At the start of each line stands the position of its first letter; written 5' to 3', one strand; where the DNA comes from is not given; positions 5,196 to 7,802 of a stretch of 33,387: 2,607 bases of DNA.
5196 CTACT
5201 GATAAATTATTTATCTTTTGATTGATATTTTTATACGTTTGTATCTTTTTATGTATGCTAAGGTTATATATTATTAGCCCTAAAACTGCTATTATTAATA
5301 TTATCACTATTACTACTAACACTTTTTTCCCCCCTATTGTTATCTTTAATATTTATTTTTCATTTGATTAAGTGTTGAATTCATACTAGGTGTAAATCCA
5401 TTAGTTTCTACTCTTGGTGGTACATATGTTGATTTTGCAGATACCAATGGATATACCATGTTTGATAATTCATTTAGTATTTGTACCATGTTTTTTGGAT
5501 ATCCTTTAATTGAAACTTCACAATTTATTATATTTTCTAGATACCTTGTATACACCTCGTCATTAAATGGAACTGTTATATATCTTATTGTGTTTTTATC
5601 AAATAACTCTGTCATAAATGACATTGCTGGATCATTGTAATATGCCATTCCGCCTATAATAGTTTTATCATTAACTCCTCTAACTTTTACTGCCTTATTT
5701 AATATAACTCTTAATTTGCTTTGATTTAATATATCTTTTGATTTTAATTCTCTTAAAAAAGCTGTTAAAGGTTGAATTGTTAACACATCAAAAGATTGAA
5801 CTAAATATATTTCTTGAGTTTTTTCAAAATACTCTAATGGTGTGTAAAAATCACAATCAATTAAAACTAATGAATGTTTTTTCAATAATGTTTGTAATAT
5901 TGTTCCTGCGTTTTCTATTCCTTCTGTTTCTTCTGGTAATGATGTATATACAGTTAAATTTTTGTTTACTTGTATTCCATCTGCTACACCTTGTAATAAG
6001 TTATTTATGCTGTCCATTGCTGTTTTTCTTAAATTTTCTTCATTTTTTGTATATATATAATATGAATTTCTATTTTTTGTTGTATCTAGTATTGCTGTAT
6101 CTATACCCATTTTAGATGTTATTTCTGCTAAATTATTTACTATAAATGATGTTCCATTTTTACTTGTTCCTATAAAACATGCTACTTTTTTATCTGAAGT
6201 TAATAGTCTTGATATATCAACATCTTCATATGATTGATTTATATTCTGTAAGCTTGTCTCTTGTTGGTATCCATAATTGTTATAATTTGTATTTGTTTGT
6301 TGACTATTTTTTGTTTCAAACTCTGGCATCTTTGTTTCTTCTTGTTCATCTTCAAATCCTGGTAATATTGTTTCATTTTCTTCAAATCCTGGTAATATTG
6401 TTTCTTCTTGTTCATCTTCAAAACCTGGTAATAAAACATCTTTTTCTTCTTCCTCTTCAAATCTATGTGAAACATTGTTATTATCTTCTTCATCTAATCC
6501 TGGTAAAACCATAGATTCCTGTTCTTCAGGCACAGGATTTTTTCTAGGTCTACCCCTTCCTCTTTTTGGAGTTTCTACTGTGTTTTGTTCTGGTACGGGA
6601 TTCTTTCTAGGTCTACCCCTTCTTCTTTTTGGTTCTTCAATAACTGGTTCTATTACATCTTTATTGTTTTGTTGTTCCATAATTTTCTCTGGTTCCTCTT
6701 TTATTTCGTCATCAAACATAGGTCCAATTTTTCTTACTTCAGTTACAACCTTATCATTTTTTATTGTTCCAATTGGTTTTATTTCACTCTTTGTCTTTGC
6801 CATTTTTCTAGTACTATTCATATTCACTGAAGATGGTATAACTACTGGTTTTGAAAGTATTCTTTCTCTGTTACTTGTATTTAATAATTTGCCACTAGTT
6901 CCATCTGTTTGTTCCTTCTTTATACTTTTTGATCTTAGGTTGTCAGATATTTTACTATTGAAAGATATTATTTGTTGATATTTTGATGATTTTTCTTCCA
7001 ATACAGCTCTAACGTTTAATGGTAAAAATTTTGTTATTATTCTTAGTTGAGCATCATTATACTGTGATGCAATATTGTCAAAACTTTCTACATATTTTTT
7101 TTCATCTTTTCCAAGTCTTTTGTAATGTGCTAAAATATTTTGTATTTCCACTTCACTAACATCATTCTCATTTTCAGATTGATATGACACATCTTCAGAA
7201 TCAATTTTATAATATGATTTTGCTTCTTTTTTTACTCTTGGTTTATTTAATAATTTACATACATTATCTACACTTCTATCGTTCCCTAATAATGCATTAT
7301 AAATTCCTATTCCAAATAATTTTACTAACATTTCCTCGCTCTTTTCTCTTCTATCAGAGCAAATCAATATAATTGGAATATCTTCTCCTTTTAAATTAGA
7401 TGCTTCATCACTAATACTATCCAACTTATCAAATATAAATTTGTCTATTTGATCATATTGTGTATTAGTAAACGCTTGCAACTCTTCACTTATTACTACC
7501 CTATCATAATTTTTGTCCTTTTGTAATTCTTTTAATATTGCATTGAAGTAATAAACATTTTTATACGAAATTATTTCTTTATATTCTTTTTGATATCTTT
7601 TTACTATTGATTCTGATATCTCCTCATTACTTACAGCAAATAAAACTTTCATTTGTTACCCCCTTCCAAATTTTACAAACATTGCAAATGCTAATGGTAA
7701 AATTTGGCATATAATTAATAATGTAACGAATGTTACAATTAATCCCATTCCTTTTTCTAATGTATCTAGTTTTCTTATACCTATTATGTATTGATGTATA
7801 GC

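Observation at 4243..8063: Uncharacterised three-gene cassette grafted onto the ireB-ruvX operon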

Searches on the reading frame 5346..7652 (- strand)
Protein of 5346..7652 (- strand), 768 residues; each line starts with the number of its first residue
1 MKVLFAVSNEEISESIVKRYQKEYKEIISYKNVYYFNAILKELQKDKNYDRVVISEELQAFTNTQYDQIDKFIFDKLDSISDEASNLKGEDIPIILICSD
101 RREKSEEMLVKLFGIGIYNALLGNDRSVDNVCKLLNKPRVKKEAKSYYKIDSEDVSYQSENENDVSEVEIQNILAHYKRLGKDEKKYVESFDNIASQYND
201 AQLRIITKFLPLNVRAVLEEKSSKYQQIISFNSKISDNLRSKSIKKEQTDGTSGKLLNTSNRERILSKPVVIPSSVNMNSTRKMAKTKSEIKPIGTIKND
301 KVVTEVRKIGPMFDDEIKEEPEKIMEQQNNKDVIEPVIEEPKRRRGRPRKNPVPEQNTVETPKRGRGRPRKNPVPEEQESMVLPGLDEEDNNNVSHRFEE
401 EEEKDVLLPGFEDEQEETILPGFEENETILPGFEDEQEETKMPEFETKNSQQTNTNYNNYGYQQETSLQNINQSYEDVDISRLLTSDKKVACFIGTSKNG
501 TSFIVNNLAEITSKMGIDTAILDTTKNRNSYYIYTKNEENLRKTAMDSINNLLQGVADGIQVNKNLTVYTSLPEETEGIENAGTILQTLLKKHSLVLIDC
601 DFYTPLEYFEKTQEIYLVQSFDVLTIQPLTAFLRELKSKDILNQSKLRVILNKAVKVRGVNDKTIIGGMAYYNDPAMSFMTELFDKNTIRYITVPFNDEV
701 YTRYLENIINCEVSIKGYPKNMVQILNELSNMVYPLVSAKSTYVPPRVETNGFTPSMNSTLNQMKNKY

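Call 3: search_protein_families(library=pfam, proteins=[window:5346-7652:-], max_evalue=0.1)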
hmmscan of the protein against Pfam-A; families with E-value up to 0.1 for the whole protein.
window:5346-7652:- (768 aa): 2 families
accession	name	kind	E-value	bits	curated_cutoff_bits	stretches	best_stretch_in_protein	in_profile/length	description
PF15704.10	Mt_ATP_synt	-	0.0051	17.2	27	1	497-551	131-185/188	Mitochondrial ATP synthase subunit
PF01343.23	Peptidase_S49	-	0.021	15.2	24.9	1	499-568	42-111/154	Peptidase family S49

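Call 4: search_protein_families(library=ncbifam, proteins=[window:5346-7652:-], max_evalue=0.1)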
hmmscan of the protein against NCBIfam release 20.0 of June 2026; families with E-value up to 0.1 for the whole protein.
window:5346-7652:- (768 aa): 1 family
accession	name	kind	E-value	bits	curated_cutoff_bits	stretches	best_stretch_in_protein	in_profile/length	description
TIGR01282.1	nifD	equivalog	0.02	13.6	653.55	1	271-342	259-330/466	nitrogenase molybdenum-iron protein alpha chain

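Call 5: search_solved_structures(query=window:5346-7652:-, max_evalue=10, show_alignments=3)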
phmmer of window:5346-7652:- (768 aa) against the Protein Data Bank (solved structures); distinct sequences matched with E-value up to 10: 2.
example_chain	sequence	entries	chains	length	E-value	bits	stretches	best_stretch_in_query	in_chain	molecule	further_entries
4cyb_A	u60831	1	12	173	0.42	12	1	553-602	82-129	PUTATIVE DNA PROTECTION PROTEIN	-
4v61_AU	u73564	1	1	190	1.2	10.4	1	313-393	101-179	Ribosomal Protein S21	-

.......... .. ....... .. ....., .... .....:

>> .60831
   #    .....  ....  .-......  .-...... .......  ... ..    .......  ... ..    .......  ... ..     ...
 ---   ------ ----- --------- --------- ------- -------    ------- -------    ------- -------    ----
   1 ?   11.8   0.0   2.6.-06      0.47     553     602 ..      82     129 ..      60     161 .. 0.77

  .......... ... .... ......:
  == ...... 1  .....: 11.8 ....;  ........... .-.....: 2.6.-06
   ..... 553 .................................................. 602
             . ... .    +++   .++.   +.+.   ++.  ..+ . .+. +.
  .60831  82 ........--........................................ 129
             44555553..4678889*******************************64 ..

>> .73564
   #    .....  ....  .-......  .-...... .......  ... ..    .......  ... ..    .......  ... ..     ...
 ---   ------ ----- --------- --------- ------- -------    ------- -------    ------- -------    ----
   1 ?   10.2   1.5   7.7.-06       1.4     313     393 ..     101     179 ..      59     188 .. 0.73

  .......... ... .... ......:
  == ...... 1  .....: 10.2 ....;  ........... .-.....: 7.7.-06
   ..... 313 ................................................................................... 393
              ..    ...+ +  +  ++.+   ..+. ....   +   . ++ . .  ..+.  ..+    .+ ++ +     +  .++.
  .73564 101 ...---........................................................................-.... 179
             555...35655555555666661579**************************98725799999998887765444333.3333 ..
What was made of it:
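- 5346..7652 (-): Gene B: 768-aa TadZ/CpaE-like multidomain protein. The window protein matches no Pfam, NCBIfam or PDB sequence (calls 3-5).
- Tried and rejected: Pfam, NCBIfam and phmmer against the PDB gave nothing significant (calls 3-5).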

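Call 6: find_homologous_proteins(query=window:5346-7652:-)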
Query window:5346-7652:- (768 aa): 6792 proteins with E <= 0.001 among 8000 candidates; the best 120 are listed.
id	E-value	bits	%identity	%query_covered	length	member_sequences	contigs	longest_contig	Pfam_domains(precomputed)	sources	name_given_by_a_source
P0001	0.0e+0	1672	100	100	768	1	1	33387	-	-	-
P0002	0.0e+0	1669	100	100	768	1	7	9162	-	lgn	-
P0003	0.0e+0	1667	100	100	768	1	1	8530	-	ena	-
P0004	0.0e+0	1667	100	100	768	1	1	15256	-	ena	-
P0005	0.0e+0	1667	99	100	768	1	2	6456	-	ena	-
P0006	0.0e+0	1666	99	100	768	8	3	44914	-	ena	-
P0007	0.0e+0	1666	99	100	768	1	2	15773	-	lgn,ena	-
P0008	0.0e+0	1663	99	100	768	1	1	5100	-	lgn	-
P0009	0.0e+0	1661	99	100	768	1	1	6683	-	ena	-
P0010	0.0e+0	1524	93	100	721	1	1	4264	-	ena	-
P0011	0.0e+0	1484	88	100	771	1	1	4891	-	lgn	-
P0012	0.0e+0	1467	88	100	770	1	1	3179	-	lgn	-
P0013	0.0e+0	1437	85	100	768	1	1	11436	-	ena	-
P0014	0.0e+0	1434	86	100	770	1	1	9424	-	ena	-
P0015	0.0e+0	1432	86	100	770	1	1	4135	-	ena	-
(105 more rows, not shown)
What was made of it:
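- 5346..7652 (-): More than 6792 homologues (call 6).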

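Call 10: find_related_loci(query=A1, collection=genome_contigs, flank=6000)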
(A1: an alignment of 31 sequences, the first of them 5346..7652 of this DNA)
Query A1 (768 aa) in genome_contigs; peptide patterns used: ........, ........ (x = any residue, [..] = any of these).
600 stretches matched a pattern (row limit reached: there are more); 492 encode a relative of the query (tblastn E <= 1e-3); the best 80 are kept; 80 distinct loci.
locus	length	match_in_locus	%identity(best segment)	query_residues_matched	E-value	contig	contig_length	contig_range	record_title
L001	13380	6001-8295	84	1-768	0e+0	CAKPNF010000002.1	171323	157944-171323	MAG: uncultured Clostridia bacterium isolate REFINED_METABAT215_TOP10_CONTIGS_1500_ASSEMBLY_K77_MERGED__Nepal_MoBio_Fibe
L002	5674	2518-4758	81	1-768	0e+0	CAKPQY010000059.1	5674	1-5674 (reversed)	MAG: uncultured Clostridia bacterium isolate REFINED_METABAT215_TOP10_CONTIGS_1500_ASSEMBLY_K77_MERGED__Hadza_PheChl_Fib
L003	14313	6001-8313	77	1-768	0e+0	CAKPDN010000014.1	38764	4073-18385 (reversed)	MAG: uncultured Clostridia bacterium isolate REFINED_METABAT215_TOP10_CONTIGS_1500_ASSEMBLY_K77_MERGED__Hadza_PheChl_Fib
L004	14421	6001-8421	75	1-768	0e+0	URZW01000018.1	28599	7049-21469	uncultured Clostridium sp. isolate UMGS1516 genome assembly, contig: NODE_1236_length_28599_cov_7.358955, whole genome s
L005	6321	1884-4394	71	1-768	0e+0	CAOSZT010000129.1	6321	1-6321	MAG TPA_asm: uncultured Clostridia bacterium isolate MGBC107341 genome assembly, contig: MGBC107341.129, whole genome sh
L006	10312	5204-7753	69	1-768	0e+0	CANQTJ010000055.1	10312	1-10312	MAG: uncultured Clostridia bacterium isolate Lapin-012__bin13 genome assembly, contig: Lapin-012__NODE_7132_length_10312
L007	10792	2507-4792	75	1-768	0e+0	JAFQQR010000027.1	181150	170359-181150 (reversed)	MAG: Clostridia bacterium isolate RGIG2063 Goat_Colon-2__c331497, whole genome shotgun sequence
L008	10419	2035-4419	72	1-768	0e+0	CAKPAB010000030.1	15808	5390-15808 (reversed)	MAG: uncultured Clostridia bacterium isolate REFINED_METABAT215_TOP10_CONTIGS_1500_ASSEMBLY_K77_MERGED__Hadza_MoBio_hadz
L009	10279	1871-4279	69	1-768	0e+0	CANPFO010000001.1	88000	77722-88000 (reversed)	MAG TPA_asm: uncultured Clostridium sp. isolate SRR15730551_bin.99_metawrap_v1.3_MAG genome assembly, contig: NODE.498_l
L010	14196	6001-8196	73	1-768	0e+0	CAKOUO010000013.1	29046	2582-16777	MAG: uncultured Clostridia bacterium isolate REFINED_METABAT215_TOP10_CONTIGS_1500_ASSEMBLY_K77_MERGED__Hadza_MoBio_hadz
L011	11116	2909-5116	72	1-768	0e+0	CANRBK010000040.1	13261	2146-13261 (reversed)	MAG: uncultured Clostridia bacterium isolate Lapin-030__bin10 genome assembly, contig: Lapin-030__NODE_6323_length_13261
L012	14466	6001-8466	69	1-768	0e+0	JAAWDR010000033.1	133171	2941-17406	MAG: Clostridia bacterium isolate ABMPRH_61_2 k141_1045103, whole genome shotgun sequence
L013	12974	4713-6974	71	1-768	0e+0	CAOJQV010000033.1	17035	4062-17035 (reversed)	MAG TPA_asm: uncultured Clostridium sp. isolate SRR17684632_bin.63_metawrap_v1.3_MAG genome assembly, contig: NODE.4154_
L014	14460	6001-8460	67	1-763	0e+0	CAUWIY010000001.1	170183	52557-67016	MAG: uncultured Clostridia bacterium isolate ERS329792__bin14 genome assembly, contig: ERS329792_NODE_48_length_170183_c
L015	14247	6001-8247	71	1-768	0e+0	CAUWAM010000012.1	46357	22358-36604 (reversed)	MAG: uncultured Clostridia bacterium isolate ERS329804__bin38 genome assembly, contig: ERS329804_NODE_731_length_46357_c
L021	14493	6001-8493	58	1-768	0e+0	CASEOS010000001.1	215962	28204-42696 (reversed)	uncultured Eubacteriales bacterium isolate A104_L1_330330_idba_bin.79 genome assembly, contig: A104_L1_330330_idba_bin.7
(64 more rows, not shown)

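Call 18: search_protein_families(library=pfam, proteins=[L010:4247-5479:+, L021:4220-5488:+, L021:3278-4102:-, L021:1450-3201:-], max_evalue=0.001)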
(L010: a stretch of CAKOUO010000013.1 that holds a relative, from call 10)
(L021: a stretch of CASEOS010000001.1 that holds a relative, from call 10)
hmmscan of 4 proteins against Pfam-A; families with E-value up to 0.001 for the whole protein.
L010:4247-5479:+ (410 aa): 3 families
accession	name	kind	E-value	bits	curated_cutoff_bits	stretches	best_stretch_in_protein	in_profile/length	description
PF01832.25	Glucosaminidase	-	2.7e-14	54.3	30.2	1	285-406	2-121/123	Mannosyl-glycoprotein endo-beta-N-acetylglucosaminidase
PF07501.17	G5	-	6.3e-14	52.4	23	1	80-150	4-73/75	G5 domain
PF08239.17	SH3_3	-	1.1e-06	29.1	27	1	177-217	7-49/54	Bacterial SH3 domain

L021:4220-5488:+ (422 aa): 3 families
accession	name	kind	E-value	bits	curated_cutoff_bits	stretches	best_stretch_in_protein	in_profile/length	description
PF01832.25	Glucosaminidase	-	3.2e-14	54.1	30.2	1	297-418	2-121/123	Mannosyl-glycoprotein endo-beta-N-acetylglucosaminidase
PF07501.17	G5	-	1e-12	48.6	23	1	88-159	2-73/75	G5 domain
PF08239.17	SH3_3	-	5.4e-07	30.1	27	1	185-228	6-51/54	Bacterial SH3 domain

L021:3278-4102:- (274 aa): 0 families

L021:1450-3201:- (583 aa): 2 families
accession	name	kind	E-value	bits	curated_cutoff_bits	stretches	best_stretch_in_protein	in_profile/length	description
PF00501.34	AMP-binding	-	3.4e-56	191.1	29.9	1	32-427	5-384/384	AMP-binding enzyme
PF23562.2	AMP-binding_C_3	-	0.00012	22.9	20.8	1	464-580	2-112/124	AMP-binding enzyme C-terminal domain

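Call 22: search_protein_representatives(protein=window:5346-7652:-)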
Query: 768 residues. Proteins with E-value up to 0.001 (for the whole library): 626; up to 1e-10: 420; up to 1e-30: 227. The best 150 are listed.
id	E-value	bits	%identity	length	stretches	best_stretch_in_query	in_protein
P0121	1.9e-281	951.8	61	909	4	1-441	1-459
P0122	2.7e-276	934.8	61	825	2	1-439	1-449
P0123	1.2e-265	899.6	58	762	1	1-768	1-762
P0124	8.4e-239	810.9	55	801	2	290-768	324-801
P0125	3.5e-230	782.4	54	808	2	398-768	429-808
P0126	5.4e-221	752.0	53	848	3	398-768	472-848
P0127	3.1e-215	733.0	51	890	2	284-768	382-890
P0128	1.2e-213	727.7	51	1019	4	1-397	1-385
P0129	2.2e-213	726.9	52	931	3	1-290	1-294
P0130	2.2e-211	720.3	52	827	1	1-768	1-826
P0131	2.7e-206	703.4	56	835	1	1-767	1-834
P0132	4.9e-205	699.3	54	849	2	311-768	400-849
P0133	1.7e-201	687.6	48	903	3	389-768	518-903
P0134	3.3e-198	676.7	49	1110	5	401-768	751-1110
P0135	1.5e-197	674.5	52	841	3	1-286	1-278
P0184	1.8e-136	472.6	47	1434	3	1-278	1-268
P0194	2.0e-124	432.8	39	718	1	1-735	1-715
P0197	8.3e-120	417.6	36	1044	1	1-736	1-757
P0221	9.9e-101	354.5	34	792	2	1-378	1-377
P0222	2.2e-100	353.4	34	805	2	439-736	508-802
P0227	2.5e-97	343.3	34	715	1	13-740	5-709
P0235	7.5e-94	331.8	31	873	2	313-736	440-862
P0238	1.2e-92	327.7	33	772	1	1-735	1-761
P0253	3.5e-85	303.1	34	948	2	1-229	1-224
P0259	5.9e-80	285.8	33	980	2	1-242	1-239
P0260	2.4e-79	283.8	33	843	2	390-740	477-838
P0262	6.3e-79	282.5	34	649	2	1-248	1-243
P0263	8.2e-79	282.1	35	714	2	487-737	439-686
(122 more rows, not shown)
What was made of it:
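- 5346..7652 (-): 626 clusters at 50% identity (call 22).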

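Call 23: search_protein_families(library=pfam, proteins=[P0235, P0238, P0227, P0221, P0222, P0197, P0253, P0259, P0260, P0263], max_evalue=0.01)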
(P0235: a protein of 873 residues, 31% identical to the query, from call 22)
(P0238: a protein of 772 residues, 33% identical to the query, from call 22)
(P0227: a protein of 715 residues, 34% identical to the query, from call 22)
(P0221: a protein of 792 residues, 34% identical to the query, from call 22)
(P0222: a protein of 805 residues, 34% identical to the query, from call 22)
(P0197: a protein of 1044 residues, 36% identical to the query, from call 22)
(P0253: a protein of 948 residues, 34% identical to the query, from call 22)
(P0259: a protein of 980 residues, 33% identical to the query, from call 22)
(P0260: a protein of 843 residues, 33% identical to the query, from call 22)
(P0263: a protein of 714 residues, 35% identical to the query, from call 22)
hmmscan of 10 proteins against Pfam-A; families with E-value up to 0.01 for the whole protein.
P0235 (873 aa): 0 families

P0238 (772 aa): 0 families

P0227 (715 aa): 0 families

P0221 (792 aa): 0 families

P0222 (805 aa): 0 families

P0197 (1044 aa): 0 families

P0253 (948 aa): 1 family
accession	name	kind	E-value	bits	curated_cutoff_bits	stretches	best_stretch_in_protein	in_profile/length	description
PF10186.14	ATG14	-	0.0023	17.5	33.2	1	607-671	69-133/347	Vacuolar sorting 38 and autophagy-related subunit 14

P0259 (980 aa): 0 families

P0260 (843 aa): 0 families

P0263 (714 aa): 0 families
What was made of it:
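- Tried and rejected: Ten distant homologues have no Pfam match either (call 23).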

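Call 36: find_encoding_contigs(protein=P0238, flank=6000, max_places=3)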
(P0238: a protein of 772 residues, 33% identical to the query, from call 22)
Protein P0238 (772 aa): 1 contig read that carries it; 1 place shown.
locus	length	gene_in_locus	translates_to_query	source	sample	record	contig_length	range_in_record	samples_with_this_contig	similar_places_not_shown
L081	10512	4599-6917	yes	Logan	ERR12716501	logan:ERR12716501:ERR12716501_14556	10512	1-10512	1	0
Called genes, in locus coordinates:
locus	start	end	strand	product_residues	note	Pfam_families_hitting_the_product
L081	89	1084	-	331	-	PF13379:NMT1_2, PF09084:NMT1, PF12974:Phosphonate-bd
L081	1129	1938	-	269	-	PF00528:BPD_transp_1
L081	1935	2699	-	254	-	PF00005:ABC_tran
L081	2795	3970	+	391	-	PF00768:Peptidase_S11, PF07943:PBP5_C (weak)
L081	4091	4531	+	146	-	-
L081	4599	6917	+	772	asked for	-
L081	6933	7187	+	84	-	PF06135:IreB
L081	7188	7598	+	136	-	PF03652:RuvX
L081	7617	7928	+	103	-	PF06949:DUF1292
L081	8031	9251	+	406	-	PF01053:Cys_Met_Meta_PP, PF06838:Met_gamma_lyase, PF00155:Aminotran_1_2 (faint)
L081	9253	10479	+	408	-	PF00070:Pyr_redox (faint), PF00890:FAD_binding_2 (weak), PF01134:GIDA, PF03486:HI0933_like, PF07992:Pyr_redox_2 (weak), PF12831:FAD_oxidored, PF07992:Pyr_redox_2 (weak), PF22780:HI0933_like_1st, +2 more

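Call 37: find_encoding_contigs(protein=P0260, flank=6000, max_places=2)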
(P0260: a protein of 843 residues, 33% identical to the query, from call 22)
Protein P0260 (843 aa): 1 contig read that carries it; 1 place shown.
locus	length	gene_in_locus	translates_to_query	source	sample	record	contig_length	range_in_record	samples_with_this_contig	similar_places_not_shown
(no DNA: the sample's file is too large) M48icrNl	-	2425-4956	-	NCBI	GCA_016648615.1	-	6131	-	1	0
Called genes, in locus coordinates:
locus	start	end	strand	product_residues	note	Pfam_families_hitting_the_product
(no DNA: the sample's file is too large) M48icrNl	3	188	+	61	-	?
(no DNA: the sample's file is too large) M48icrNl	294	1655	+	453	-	PF07833:Cu_amine_oxidN1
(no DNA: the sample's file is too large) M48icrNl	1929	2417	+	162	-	-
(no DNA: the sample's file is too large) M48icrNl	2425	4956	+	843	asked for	-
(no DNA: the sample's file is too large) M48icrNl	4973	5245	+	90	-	PF06135:IreB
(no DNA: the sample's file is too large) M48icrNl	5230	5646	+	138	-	PF03652:RuvX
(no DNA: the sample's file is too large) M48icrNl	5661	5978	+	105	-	PF06949:DUF1292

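Call 38: find_encoding_contigs(protein=P0262, flank=6000, max_places=2)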
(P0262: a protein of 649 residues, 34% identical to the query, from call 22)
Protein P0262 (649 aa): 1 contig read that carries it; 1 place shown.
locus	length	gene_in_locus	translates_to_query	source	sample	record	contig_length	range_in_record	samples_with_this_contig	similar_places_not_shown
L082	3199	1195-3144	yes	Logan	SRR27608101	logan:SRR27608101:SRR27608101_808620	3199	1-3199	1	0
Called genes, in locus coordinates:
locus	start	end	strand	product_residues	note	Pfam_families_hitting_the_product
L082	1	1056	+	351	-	?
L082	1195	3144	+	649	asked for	-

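Call 39: find_encoding_contigs(protein=P0222, flank=6000, max_places=2)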
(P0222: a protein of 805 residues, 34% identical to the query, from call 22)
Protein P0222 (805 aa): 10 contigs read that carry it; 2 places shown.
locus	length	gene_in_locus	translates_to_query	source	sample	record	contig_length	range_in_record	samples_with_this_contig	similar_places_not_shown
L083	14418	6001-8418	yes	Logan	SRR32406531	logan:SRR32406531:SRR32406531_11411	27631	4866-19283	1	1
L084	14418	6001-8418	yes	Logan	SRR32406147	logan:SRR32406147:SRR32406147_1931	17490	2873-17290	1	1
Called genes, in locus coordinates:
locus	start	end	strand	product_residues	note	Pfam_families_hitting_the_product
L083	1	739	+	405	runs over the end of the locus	-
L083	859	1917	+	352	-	-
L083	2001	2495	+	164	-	-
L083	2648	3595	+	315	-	-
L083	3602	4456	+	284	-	PF00160:Pro_isomerase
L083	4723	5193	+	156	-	-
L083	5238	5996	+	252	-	-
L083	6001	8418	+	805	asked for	-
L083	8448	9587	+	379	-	PF00990:GGDEF (weak)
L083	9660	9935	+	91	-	PF06135:IreB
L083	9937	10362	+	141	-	PF03652:RuvX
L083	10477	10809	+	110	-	PF06949:DUF1292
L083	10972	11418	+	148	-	-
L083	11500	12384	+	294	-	PF00009:GTP_EFTU (faint), PF03193:RsgA_GTPase, PF01926:MMR_HSR1, PF02421:FeoB_N (weak)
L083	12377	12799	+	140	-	PF00636:Ribonuclease_3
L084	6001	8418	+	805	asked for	-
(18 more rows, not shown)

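Call 49: find_encoding_contigs(protein=P0253, flank=5000, max_places=2)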
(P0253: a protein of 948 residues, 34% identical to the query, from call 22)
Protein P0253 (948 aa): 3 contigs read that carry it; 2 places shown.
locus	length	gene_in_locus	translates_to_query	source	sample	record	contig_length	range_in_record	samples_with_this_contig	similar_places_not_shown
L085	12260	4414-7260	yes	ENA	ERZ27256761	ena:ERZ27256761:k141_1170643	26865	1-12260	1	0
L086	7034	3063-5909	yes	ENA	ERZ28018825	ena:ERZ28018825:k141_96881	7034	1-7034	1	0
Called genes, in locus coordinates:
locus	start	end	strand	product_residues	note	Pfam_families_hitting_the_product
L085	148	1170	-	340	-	PF09084:NMT1, PF12974:Phosphonate-bd (weak), PF13379:NMT1_2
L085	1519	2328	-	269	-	PF00528:BPD_transp_1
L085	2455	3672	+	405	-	PF13354:Beta-lactamase2 (weak), PF00768:Peptidase_S11, PF07943:PBP5_C (weak)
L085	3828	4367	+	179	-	-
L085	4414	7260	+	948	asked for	-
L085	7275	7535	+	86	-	PF06135:IreB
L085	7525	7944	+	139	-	PF03652:RuvX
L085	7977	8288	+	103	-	PF06949:DUF1292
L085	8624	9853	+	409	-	PF01053:Cys_Met_Meta_PP, PF06838:Met_gamma_lyase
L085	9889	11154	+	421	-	PF00070:Pyr_redox (faint), PF00890:FAD_binding_2, PF01134:GIDA (faint), PF01266:DAO (faint), PF01946:Thi4 (faint), PF03486:HI0933_like, PF12831:FAD_oxidored, PF22780:HI0933_like_1st, +2 more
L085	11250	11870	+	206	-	PF01205:Impact_N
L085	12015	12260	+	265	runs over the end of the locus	PF00072:Response_reg, PF08769:Spo0A_C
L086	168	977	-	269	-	PF00528:BPD_transp_1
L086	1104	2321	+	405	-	PF13354:Beta-lactamase2 (weak), PF00768:Peptidase_S11, PF07943:PBP5_C (weak)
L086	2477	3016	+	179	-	-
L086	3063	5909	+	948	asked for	-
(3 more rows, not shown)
